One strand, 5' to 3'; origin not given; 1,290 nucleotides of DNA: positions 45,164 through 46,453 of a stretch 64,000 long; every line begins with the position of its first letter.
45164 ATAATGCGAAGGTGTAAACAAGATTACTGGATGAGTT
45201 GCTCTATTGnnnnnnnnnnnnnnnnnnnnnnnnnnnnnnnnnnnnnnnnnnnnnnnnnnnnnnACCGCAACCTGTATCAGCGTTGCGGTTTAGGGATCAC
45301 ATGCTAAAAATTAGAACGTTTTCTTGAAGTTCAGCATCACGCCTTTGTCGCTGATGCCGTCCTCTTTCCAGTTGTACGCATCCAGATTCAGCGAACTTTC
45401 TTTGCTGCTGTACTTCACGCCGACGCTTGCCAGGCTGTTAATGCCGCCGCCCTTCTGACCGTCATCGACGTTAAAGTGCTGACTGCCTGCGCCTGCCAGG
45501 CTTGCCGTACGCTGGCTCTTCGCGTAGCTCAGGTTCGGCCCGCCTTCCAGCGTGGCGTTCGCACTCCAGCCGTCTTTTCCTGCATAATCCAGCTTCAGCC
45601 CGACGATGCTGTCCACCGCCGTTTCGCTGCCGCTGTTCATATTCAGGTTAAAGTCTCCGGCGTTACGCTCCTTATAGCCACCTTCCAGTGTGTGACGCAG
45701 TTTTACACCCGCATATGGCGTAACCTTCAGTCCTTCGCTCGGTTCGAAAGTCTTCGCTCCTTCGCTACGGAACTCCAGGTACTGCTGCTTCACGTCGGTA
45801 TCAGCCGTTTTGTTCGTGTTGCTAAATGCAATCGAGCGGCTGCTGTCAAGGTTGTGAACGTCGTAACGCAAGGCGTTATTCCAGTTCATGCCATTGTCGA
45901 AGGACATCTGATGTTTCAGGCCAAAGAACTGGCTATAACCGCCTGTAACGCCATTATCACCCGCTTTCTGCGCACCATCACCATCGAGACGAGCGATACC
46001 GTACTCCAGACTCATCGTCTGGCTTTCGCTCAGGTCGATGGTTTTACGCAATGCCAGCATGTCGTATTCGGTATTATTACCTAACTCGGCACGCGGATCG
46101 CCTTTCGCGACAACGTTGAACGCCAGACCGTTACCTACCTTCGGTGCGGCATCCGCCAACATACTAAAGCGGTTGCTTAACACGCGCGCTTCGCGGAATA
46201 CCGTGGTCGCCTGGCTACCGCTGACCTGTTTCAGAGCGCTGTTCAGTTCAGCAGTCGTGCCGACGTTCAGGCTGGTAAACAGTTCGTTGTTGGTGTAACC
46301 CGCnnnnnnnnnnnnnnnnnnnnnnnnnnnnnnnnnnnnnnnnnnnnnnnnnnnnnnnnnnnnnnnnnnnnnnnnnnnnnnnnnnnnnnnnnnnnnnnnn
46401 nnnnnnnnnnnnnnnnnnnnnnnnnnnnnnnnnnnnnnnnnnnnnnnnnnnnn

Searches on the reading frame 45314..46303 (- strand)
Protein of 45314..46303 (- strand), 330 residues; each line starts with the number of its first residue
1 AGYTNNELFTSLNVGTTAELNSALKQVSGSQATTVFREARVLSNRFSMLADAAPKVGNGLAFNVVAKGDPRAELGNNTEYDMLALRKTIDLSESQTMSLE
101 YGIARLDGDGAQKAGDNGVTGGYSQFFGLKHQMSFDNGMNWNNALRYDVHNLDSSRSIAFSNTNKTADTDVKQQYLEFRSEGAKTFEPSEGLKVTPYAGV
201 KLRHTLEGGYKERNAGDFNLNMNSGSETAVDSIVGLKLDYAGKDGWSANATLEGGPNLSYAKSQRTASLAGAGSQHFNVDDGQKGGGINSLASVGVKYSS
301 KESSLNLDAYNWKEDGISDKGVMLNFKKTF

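Call 75: predict_structure(alignment_id=A4)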
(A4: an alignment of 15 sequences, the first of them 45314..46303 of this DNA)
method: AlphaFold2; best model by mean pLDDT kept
length: 330 residues; sequences in the alignment: 15
mean_pLDDT: 85.8   pTM: 0.81
mean pLDDT of the five models: 85.8, 83.7, 76.5, 71.5, 59.2
residues with pLDDT >= 90: 132; 70-90: 178; 50-70: 16; < 50: 4
segments of 3 or more residues with pLDDT < 50: 1-4
pLDDT, mean of each block of 10 residues (from residue 1): 61 80 77 83 90 79 83 83 93 93 90 82 96 92 97 90 88 95 93 94 91 90 90 93 84 88 86 79 72 84 77 85 71
secondary structure, 60 per line:
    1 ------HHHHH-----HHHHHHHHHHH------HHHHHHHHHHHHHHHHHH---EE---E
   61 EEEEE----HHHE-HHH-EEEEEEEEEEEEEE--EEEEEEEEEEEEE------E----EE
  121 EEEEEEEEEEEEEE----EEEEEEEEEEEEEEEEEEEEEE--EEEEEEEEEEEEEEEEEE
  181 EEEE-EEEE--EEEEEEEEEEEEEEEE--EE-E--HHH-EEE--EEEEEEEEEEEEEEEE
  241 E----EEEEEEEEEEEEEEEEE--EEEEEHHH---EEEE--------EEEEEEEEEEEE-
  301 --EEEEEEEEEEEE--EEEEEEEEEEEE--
elements in order: H7-11 H17-27 H34-51 E60-65 E79-92 E95-107 E119-134 E139-160 E163-184 E186-189 E192-207 E220-222 E225-241 E246-262 E265-269 E276-279 E288-299 E303-314 E317-328
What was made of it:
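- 45314..46303 (-): C-terminal translocator: alpha-helix plus about 12-stranded beta-barrel, ending ...NFKKTF. AF2 pLDDT 85.8, pTM 0.81 (call 75).
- On Type Va (classical) autotransporter: The AF2 model of the last 330 aa has pLDDT 85.8, with helix 34-51 followed by about 12 long strands (call 75).
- The arrangement would need two chains permanently inside a 12-stranded barrel that already holds an alpha-helix (call 75).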

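Call 77: fold_search(model_id=the predicted structure, library=pdb)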
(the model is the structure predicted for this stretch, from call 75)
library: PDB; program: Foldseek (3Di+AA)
matches with E <= 10: 711; with E <= 0.001: 54
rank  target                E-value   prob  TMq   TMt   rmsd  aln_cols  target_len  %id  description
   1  9oqa                  5.8e-09  1.00  0.65  0.37   6.4       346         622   17  Cryo-EM structure of AaaA, a Pseudomonas Aeruginosa autotransporter (released 2025-08-13)
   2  3kvn_A                7.3e-08  1.00  0.61  0.34   8.4       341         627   15  Crystal structure of the full-length autotransporter EstA from Pseudomonas aeruginosa (released 2010-01-26)
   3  3kvn_X                7.7e-08  1.00  0.64  0.36   7.3       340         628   15  Crystal structure of the full-length autotransporter EstA from Pseudomonas aeruginosa (released 2010-01-26)
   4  8bo2_P                5.6e-07  1.00  0.51  0.54   9.5       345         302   15  BAM-EspP complex structure with BamA-S425C/EspP-S1299C mutations in nanodisc (released 2023-04-26)
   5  3slo                  6.5e-07  1.00  0.45  0.48   9.3       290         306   15  Pre-cleavage Structure of the Autotransporter EspP - N1023D mutant (released 2011-11-16)
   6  8bnz_P                6.8e-07  1.00  0.54  0.58   6.4       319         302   15  BAM-EspP complex structure with BamA-G431C/EspP-N1293C mutations in nanodisc (released 2023-04-26)
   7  3slt                  7.9e-07  1.00  0.46  0.48   9.2       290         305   15  Pre-cleavage Structure of the Autotransporter EspP - N1023S Mutant (released 2011-11-16)
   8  3slj                  1.2e-06  1.00  0.46  0.48   9.2       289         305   15  Pre-cleavage Structure of the Autotransporter EspP - N1023A mutant (released 2011-11-16)
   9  1uyn                  3.0e-06  1.00  0.55  0.64   7.6       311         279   12  Translocator domain of autotransporter NalP from Neisseria meningitidis (released 2004-03-18)
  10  9a3c_MODEL_1_A        8.1e-06  1.00  0.42  0.21  10.0       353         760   10  Model of E. coli Fiu by in-cell photo-crosslinking MS and deep learning (released 2023-02-24)
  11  8qp5_P                1.7e-05  1.00  0.50  0.54   7.2       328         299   14  Release Complex: BAM bound EspP (SurA released) (released 2024-09-25)
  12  8qn4_F                2.5e-05  1.00  0.47  0.60   6.4       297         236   14  Structure of the BAM-EspP complex in an open EspP intermediate state (released 2024-10-02)
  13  1uyo                  3.0e-05  1.00  0.54  0.63   6.7       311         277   13  Translocator domain of autotransporter NalP from Neisseria meningitidis (released 2004-03-19)
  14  2qom_A                3.7e-05  1.00  0.36  0.42  11.7       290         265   17  The crystal structure of the E.coli EspP autotransporter Beta-domain. (released 2007-11-13)
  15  1kmo                  6.8e-05  1.00  0.39  0.23   9.4       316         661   10  Crystal structure of the Outer Membrane Transporter FecA (released 2002-03-06)
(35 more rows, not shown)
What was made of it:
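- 45314..46303 (-): Best Foldseek PDB matches are AaaA, EstA, EspP and NalP translocators (E 6e-9 to 3e-6; call 77).
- On Type Va (classical) autotransporter: The top Foldseek PDB hits are AaaA, EstA, EspP and NalP translocators (call 77).
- The C-terminus is a genuine type Va barrel (calls 75, 77), so the 1870 residues after the helix must leave the cytoplasm.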
